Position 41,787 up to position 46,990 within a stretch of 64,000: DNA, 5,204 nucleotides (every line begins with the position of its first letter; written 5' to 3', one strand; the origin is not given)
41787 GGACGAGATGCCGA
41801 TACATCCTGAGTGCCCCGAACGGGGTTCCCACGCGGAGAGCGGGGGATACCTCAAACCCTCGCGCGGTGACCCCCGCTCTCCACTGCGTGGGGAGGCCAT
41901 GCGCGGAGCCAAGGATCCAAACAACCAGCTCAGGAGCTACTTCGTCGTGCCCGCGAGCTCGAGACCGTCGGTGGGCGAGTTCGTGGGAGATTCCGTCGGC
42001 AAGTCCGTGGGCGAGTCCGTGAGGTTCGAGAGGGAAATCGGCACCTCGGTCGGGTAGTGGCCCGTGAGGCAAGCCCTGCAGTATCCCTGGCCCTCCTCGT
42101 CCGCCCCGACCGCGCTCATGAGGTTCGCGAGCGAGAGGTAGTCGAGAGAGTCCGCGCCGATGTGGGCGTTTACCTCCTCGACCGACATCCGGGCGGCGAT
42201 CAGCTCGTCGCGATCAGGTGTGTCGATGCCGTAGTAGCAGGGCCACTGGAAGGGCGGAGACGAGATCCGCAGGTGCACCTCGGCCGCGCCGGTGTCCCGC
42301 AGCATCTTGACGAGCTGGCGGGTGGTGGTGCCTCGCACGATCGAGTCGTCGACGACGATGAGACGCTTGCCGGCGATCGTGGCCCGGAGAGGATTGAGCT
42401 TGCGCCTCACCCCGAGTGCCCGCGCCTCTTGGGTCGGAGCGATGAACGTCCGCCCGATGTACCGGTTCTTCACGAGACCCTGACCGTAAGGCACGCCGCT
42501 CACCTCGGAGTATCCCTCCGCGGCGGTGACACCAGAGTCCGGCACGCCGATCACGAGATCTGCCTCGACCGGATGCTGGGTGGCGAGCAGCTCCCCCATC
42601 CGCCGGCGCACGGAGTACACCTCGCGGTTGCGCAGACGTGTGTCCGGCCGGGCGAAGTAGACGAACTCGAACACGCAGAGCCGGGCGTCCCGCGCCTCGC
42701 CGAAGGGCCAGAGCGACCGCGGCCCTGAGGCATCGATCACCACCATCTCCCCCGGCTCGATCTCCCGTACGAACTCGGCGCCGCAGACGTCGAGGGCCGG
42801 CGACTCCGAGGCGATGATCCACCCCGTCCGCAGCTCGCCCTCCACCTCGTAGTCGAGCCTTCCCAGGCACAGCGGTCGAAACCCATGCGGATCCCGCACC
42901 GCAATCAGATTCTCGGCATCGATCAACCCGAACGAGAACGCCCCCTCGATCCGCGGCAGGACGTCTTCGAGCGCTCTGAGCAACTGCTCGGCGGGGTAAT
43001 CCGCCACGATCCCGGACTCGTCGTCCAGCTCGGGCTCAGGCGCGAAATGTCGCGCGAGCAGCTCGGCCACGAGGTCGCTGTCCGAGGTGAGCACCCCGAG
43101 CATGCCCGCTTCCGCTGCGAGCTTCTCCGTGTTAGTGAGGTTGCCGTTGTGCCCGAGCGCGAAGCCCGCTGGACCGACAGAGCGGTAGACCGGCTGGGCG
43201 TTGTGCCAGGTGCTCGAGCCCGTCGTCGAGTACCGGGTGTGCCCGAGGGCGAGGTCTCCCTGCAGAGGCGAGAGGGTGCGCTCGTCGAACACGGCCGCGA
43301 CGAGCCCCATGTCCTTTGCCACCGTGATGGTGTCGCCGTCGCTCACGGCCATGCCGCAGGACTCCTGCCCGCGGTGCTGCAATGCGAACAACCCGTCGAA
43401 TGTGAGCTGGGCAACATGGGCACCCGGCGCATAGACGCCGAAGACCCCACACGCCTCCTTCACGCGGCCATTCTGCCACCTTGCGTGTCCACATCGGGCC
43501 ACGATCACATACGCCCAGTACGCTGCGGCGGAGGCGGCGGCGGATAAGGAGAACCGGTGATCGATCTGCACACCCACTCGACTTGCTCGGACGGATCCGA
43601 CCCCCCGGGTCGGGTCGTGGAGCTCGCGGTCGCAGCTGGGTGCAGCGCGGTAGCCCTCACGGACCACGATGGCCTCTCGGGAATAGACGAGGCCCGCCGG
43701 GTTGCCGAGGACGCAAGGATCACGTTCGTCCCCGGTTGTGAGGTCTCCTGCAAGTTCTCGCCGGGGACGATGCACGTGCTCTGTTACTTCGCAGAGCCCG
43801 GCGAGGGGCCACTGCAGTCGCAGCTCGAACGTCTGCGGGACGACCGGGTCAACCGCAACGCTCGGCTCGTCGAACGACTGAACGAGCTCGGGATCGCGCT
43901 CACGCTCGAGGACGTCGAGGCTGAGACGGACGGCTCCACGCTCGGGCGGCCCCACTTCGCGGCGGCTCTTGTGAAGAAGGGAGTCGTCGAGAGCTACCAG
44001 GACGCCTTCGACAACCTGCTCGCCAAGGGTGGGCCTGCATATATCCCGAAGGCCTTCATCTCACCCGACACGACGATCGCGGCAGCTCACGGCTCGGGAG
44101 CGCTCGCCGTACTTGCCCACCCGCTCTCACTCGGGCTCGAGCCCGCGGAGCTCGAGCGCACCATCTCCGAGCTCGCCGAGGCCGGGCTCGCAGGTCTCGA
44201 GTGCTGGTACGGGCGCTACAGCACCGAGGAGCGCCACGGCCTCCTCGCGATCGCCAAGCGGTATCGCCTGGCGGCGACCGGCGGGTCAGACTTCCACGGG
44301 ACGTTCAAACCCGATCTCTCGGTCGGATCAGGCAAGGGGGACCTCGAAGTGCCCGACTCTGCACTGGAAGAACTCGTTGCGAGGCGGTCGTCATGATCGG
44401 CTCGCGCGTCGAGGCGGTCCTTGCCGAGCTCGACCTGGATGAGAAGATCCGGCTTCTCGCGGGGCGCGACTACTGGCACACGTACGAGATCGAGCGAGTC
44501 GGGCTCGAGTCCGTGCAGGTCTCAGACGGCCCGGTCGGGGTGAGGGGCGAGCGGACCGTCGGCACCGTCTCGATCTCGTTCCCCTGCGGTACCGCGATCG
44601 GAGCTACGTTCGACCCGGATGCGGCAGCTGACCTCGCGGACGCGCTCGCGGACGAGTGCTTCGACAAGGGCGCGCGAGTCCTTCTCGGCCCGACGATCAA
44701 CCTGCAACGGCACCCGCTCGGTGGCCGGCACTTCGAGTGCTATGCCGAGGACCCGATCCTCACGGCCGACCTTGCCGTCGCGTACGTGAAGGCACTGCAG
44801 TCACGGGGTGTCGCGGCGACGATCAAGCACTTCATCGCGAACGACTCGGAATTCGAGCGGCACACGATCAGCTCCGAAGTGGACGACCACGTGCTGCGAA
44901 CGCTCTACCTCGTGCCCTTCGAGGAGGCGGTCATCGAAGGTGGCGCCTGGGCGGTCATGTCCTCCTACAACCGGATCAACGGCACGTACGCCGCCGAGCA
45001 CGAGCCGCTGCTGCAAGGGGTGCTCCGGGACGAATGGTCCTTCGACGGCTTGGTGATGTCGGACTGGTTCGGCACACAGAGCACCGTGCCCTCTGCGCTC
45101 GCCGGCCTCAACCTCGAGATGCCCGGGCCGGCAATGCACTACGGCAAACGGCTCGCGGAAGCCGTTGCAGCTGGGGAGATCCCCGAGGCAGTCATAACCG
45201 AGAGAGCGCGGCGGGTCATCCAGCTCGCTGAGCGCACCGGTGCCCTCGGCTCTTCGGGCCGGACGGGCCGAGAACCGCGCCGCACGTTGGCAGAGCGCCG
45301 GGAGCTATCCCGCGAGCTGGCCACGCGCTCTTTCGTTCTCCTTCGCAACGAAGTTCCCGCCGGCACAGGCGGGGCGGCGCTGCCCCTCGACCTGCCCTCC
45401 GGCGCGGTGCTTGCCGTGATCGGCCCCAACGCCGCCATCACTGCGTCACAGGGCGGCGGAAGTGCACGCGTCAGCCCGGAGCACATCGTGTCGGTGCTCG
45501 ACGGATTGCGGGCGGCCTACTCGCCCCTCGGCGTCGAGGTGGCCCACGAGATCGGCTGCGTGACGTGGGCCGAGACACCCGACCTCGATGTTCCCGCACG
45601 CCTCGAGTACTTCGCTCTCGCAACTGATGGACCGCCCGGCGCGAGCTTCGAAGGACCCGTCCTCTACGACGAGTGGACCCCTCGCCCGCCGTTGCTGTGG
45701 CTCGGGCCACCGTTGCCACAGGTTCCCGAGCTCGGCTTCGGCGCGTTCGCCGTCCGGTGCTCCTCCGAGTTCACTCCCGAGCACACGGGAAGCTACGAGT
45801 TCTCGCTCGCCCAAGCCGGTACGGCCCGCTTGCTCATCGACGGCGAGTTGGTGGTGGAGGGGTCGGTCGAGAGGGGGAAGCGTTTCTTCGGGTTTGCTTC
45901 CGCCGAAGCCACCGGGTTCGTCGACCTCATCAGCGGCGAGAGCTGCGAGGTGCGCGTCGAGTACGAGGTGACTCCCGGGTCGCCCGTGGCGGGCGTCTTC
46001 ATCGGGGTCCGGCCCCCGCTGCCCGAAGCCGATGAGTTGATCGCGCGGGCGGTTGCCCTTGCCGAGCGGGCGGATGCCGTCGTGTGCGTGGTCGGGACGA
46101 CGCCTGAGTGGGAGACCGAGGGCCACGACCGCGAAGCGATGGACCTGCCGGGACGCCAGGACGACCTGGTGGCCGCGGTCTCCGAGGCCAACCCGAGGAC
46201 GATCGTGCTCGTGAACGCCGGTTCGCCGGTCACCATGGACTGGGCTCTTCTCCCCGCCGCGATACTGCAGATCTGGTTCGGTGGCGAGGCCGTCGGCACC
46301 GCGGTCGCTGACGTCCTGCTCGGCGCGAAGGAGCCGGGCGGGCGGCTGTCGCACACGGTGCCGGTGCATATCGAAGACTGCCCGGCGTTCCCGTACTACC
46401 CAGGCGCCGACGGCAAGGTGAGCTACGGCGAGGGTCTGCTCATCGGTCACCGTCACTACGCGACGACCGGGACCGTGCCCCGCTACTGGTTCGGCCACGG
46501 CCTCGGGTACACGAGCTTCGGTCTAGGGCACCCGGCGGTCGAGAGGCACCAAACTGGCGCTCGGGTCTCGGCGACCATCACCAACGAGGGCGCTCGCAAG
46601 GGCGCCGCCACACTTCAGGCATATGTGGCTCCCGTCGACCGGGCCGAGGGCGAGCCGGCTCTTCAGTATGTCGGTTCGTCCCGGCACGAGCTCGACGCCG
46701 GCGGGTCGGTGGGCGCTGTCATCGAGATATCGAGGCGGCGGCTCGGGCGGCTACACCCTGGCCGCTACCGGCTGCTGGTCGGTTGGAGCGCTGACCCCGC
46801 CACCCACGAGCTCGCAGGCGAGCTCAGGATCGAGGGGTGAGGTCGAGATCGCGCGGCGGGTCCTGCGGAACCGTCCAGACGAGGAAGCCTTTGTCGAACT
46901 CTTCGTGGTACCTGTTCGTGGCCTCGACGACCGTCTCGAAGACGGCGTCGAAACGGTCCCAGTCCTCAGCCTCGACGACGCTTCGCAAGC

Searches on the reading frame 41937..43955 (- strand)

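Call 8: search_protein_families(library=pfam, proteins=[window:41937-43955:-], max_evalue=0.001)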
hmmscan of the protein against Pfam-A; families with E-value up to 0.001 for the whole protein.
window:41937-43955:- (672 aa): 4 families
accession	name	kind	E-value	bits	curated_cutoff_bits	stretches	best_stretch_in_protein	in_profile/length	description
PF13522.11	GATase_6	-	1.3e-11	45.1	27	1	232-367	9-121/130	Glutamine amidotransferase domain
PF13537.11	GATase_7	-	7.5e-09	36.1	25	1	248-368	8-108/123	Glutamine amidotransferase domain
PF00156.33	Pribosyltran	-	2.8e-06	27.2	26.3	1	458-562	24-120/158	Phosphoribosyl transferase domain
PF13230.11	GATase_4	-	0.00011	21.7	23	1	230-355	68-187/272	Glutamine amidotransferases class-II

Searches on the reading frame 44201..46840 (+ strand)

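Call 8: search_protein_families(library=pfam, proteins=[window:44201-46840:+], max_evalue=0.001)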
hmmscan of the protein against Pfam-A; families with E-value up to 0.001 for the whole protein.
window:44201-46840:+ (879 aa): 3 families
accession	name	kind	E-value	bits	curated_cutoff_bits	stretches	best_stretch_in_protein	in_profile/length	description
PF01915.27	Glyco_hydro_3_C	-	1.2e-48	166.2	31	1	379-770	2-200/200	Glycosyl hydrolase family 3 C-terminal domain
PF00933.27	Glyco_hydro_3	-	1.1e-40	140.5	27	1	120-342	78-316/316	Glycosyl hydrolase family 3 N terminal domain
PF07691.17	PA14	-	3.5e-10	40.3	24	1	513-588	43-118/147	PA14 domain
